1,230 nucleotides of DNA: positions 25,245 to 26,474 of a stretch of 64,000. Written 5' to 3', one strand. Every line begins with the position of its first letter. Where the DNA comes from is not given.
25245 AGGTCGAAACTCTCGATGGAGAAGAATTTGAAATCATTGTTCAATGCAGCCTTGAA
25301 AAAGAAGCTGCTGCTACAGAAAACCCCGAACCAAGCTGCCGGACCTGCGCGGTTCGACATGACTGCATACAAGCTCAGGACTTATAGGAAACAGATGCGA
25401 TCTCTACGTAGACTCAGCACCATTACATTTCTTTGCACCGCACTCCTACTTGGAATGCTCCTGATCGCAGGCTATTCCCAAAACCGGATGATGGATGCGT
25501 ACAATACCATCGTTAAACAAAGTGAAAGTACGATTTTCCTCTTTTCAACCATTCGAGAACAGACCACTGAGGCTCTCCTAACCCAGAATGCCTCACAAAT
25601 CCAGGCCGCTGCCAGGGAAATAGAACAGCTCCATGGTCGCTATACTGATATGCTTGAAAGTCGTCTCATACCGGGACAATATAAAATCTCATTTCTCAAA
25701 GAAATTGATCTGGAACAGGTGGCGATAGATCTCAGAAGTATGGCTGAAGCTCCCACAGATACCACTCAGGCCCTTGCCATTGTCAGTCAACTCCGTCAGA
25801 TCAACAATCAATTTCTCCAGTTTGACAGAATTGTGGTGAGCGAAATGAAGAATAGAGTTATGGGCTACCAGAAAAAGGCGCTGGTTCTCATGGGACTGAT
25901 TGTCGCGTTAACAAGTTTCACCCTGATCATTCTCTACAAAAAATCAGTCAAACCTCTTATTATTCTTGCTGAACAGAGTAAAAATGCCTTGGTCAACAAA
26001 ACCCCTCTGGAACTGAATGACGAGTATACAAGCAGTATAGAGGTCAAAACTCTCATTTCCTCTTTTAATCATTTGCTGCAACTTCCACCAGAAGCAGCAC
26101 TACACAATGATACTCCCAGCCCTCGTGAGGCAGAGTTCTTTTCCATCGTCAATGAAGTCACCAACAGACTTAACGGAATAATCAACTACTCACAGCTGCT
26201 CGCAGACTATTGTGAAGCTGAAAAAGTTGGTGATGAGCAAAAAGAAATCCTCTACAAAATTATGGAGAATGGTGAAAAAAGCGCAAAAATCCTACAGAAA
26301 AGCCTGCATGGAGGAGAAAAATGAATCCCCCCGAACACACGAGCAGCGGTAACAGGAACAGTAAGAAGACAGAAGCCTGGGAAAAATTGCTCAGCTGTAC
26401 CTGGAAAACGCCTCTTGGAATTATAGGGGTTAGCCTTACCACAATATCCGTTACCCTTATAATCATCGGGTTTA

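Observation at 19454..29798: Candidate undescribed envelope/redox module: a sigma-54 two-component pair, twin 74-aa membrane proteins, FtsH, a His-less sensor and a cytochrome-NrfCD complex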

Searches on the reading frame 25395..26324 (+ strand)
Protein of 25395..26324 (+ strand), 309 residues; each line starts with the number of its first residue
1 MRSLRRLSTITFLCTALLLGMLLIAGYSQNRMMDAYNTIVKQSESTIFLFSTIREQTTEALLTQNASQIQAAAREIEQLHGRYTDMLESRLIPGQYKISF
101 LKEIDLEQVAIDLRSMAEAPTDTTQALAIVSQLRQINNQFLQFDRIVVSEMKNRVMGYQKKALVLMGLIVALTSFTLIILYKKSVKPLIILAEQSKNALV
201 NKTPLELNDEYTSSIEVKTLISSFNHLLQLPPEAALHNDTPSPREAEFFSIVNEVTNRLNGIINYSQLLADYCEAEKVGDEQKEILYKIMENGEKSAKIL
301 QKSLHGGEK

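Call 6: search_protein_families(library=ncbifam, proteins=[window:25395-26324:+], max_evalue=0.01)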
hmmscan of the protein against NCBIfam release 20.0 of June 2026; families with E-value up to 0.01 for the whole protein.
window:25395-26324:+ (309 aa): 0 families

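Call 12: find_homologous_proteins(query=window:25395-26324:+, max_evalue=0.01)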
Query window:25395-26324:+ (309 aa): 242 proteins with E <= 0.01 among 4244 candidates; the best 120 are listed.
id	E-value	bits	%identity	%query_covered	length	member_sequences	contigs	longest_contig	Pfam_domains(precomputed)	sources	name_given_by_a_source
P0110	1.4e-190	650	100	100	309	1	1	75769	-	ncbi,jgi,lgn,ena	-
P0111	3.1e-174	596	91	100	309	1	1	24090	-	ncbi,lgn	-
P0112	8.5e-158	542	83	100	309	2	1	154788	-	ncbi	-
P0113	6.4e-138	477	74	100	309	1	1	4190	-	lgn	-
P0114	1.3e-134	466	72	100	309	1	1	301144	-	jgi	jgi:hypothetical protein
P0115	2.8e-134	465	73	99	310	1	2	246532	-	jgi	jgi:hypothetical protein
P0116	4.2e-130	451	69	100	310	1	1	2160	-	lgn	-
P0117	8.1e-130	450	70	100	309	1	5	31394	-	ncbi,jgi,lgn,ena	-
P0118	3.5e-124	432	69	100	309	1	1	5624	-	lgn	-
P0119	2.3e-123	429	68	100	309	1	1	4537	-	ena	-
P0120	3.1e-122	426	68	100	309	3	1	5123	-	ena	-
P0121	3.7e-122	425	68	100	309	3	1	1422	-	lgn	-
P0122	4.0e-122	425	68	100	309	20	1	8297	-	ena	-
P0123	4.8e-122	425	68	100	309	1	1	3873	-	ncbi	-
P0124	1.3e-121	424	66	100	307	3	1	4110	-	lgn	-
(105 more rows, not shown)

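Call 15: find_encoding_contigs(protein=P0110, flank=1000, max_places=3)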
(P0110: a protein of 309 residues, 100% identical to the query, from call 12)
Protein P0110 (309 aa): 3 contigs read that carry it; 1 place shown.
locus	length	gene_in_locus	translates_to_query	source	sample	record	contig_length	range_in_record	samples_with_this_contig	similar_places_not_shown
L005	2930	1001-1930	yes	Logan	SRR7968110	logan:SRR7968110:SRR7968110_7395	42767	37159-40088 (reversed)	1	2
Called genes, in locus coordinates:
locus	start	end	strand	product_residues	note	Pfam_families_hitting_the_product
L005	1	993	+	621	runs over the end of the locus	PF00004:AAA, PF17862:AAA_lid_3, PF01434:Peptidase_M41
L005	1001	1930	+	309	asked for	-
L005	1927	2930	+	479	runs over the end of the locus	PF03264:Cytochrom_NNT, PF14522:Cytochrome_C7 (faint)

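Call 16: find_related_loci(query=A1, collection=genome_contigs, flank=10000)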
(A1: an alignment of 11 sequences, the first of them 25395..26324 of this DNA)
Query A1 (309 aa) in genome_contigs; peptide patterns used: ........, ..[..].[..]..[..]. (x = any residue, [..] = any of these).
90 stretches matched a pattern; 44 encode a relative of the query (tblastn E <= 1e-3); 44 distinct loci.
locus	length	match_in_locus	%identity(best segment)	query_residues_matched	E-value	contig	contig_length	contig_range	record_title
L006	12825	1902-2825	91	1-308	0e+0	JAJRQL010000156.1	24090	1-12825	MAG: Deltaproteobacteria bacterium isolate Dive100_bin10.55 k141_430576, whole genome shotgun sequence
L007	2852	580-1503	83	1-308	0e+0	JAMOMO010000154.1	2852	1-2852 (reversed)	MAG: Desulfobulbaceae bacterium isolate 4281-140_metabat1_scaf2bin.006 4281-140_scaffold_20894_c1, whole genome shotgun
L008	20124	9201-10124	70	1-308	3e-144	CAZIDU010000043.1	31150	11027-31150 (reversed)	MAG TPA_asm: uncultured Desulfocapsa sp. isolate binchicken_co243_282 genome assembly, contig: NODE_960_length_31150_cov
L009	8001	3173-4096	66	1-308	3e-134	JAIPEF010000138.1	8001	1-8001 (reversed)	MAG: Desulfocapsa sp. isolate Tobar13.5m-G31 Tobar13-5m-C9859, whole genome shotgun sequence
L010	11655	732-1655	65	1-308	6e-133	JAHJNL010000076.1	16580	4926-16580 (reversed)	MAG: Proteobacteria bacterium isolate Old_saline_glass_biofilm.mb.15 Old_saline_glass_b.mb.15_k141_43060, whole genome s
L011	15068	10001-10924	66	1-308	8e-133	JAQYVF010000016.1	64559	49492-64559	MAG: Desulfocapsa sp. isolate Sva_acohol_bin16 k141_750198_length_64559_cov_219.8392, whole genome shotgun sequence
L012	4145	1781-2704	65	1-308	9e-131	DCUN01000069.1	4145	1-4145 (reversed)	MAG TPA_asm: Desulfobulbaceae bacterium UBA2213 UBA2213_contig_181139, whole genome shotgun sequence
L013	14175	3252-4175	66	1-308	2e-127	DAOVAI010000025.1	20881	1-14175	MAG TPA_asm: Pseudomonadota bacterium isolate CSMAG_975 CSMAG_975_k141_6207415_length_20881_cov_7.8375, whole genome sho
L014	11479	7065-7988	66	1-308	6e-126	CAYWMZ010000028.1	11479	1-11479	MAG TPA_asm: uncultured Desulfocapsa sp. isolate SRP128015_co3_85 genome assembly, contig: NODE_6536_length_11479_cov_5.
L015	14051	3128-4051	67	1-308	9e-124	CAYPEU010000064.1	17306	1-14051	MAG TPA_asm: uncultured Desulfocapsa sp. isolate SRP167671_co2_261 genome assembly, contig: NODE_4313_length_17306_cov_1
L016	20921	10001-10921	62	1-307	3e-123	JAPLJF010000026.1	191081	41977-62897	MAG: Deltaproteobacteria bacterium isolate LacPavin_0920_WC70_MAG_51_65 LacPavin_0920_WC70_scaffold_39557, whole genome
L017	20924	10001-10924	64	1-308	1e-122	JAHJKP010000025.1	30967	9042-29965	MAG: Proteobacteria bacterium isolate Modern_marine_rock_biofilm.mb.87 Modern_marine_rock.mb.87_k141_353384, whole genom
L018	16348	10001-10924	60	1-308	2e-120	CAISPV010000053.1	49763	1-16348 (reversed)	MAG: uncultured Desulfobulbaceae bacterium isolate MJ-2014_bin-0326 genome assembly, contig: bin-0326:053/124, whole gen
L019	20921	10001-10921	60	1-307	3e-120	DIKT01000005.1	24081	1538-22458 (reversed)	MAG TPA_asm: Desulfobulbaceae bacterium UBA5611 UBA5611_contig_2908, whole genome shotgun sequence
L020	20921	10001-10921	60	1-307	5e-120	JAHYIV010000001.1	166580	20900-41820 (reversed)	MAG: Desulfoarculaceae bacterium isolate KA05 NODE_16_length_166580_cov_17.329571, whole genome shotgun sequence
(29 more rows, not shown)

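Call 50: predict_structure(alignment_id=A4)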
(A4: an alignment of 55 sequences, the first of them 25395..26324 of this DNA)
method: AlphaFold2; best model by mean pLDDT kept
length: 309 residues; sequences in the alignment: 55
mean_pLDDT: 78.0   pTM: 0.45
mean pLDDT of the five models: 78.0, 73.1, 72.6, 70.9, 70.3
residues with pLDDT >= 90: 17; 70-90: 212; 50-70: 68; < 50: 12
segments of 3 or more residues with pLDDT < 50: 233-241, 307-309
pLDDT, mean of each block of 10 residues (from residue 1): 71 89 89 85 87 90 88 89 79 69 76 86 85 87 83 86 89 85 74 68 59 60 65 45 64 82 86 80 84 83 56
secondary structure, 60 per line:
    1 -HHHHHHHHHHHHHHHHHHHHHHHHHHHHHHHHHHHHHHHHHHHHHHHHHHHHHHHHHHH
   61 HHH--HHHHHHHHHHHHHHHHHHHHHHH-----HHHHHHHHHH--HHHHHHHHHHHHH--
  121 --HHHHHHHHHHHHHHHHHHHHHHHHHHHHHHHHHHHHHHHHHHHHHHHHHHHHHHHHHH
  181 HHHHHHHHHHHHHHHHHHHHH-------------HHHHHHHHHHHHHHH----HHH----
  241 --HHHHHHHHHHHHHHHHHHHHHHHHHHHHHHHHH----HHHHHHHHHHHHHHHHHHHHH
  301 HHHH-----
elements in order: H2-63 H66-88 H94-103 H106-118 H123-201 H215-229 H243-275 H280-304

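Call 53: fold_search(model_id=the predicted structure, library=pdb)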
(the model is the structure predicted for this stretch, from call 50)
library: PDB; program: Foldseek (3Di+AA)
matches with E <= 10: 413; with E <= 0.001: 0
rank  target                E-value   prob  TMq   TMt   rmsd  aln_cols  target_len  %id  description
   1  5jgp                  4.9e-02  1.00  0.39  0.49   6.7       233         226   18  Crystal structure of the nitrate/nitrite sensor NarQ fragment bound with iodide ions (released 2017-05-31)
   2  5iji                  7.3e-02  1.00  0.41  0.51   6.6       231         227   17  Fragment of nitrate/nitrite sensor histidine kinase NarQ (WT) in symmetric holo state (released 2017-05-31)
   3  6yue                  8.4e-02  0.98  0.35  0.42   7.5       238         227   16  Fragment of nitrate/nitrite sensor histidine kinase NarQ (R50S variant) (released 2020-05-06)
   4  5jef_A                1.2e-01  0.96  0.33  0.41   7.7       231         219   17  Fragment of nitrate/nitrite sensor histidine kinase NarQ (WT) in asymmetric holo state (released 2017-05-31)
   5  9m08_C                1.4e-01  0.98  0.30  0.49   5.8       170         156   12  Structure of outer membrane lipoprotein QseG and histidine kinase QseE complex (released 2025-11-19)
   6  5jeq                  1.6e-01  0.98  0.39  0.47   6.6       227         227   14  Fragment of nitrate/nitrite sensor histidine kinase NarQ (R50K) in symmetric apo state (released 2017-05-31)
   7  9zpt_A                1.8e-01  0.28  0.18  0.17  33.4       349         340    9  Cryo-EM structure of KCa3.1_II/calmodulin channel in complex with SKA31. (released 2026-01-14)
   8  6cnn_A                2.1e-01  0.38  0.20  0.17  31.6       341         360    8  Cryo-EM structure of the human SK4/calmodulin channel complex in the Ca2+ bound state I (released 2018-05-02)
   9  5jef_B                2.5e-01  0.99  0.45  0.57   5.2       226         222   12  Fragment of nitrate/nitrite sensor histidine kinase NarQ (WT) in asymmetric holo state (released 2017-05-31)
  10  7p5m_A                2.7e-01  0.30  0.21  0.17  42.9       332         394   13  Cryo-EM structure of human TTYH2 in lipid nanodiscs (released 2021-08-11)
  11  9d3e_A                4.0e-01  0.41  0.20  0.18  15.0       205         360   13  Cryo-EM structure of CCR6 bound by SQA1 and OXM2 (released 2024-09-11)
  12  2ch7_A                4.0e-01  0.30  0.21  0.21  36.5       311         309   12  Crystal structure of the cytoplasmic domain of a bacterial chemoreceptor from Thermotoga maritima (released 2006-04-18)
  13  2ch7_B                4.0e-01  0.21  0.18  0.19  35.9       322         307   15  Crystal structure of the cytoplasmic domain of a bacterial chemoreceptor from Thermotoga maritima (released 2006-04-18)
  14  8ip3_A                4.4e-01  0.38  0.23  0.23  20.6       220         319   10  Cryo-EM structure of hMRS2-Mg (released 2023-06-14)
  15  2b0h_MODEL_1_A        5.6e-01  0.99  0.30  0.61   3.8       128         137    9  Solution structure of VBS3 fragment of talin (released 2006-01-17)
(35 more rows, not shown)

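Call 82: search_protein_families(library=padloc, proteins=[window:25395-26324:+], max_evalue=0.001)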
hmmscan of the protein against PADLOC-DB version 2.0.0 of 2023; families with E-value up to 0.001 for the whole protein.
window:25395-26324:+ (309 aa): 0 families

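Call 83: search_protein_families(library=phrogs, proteins=[window:25395-26324:+], max_evalue=0.01)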
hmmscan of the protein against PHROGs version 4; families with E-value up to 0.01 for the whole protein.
window:25395-26324:+ (309 aa): 0 families
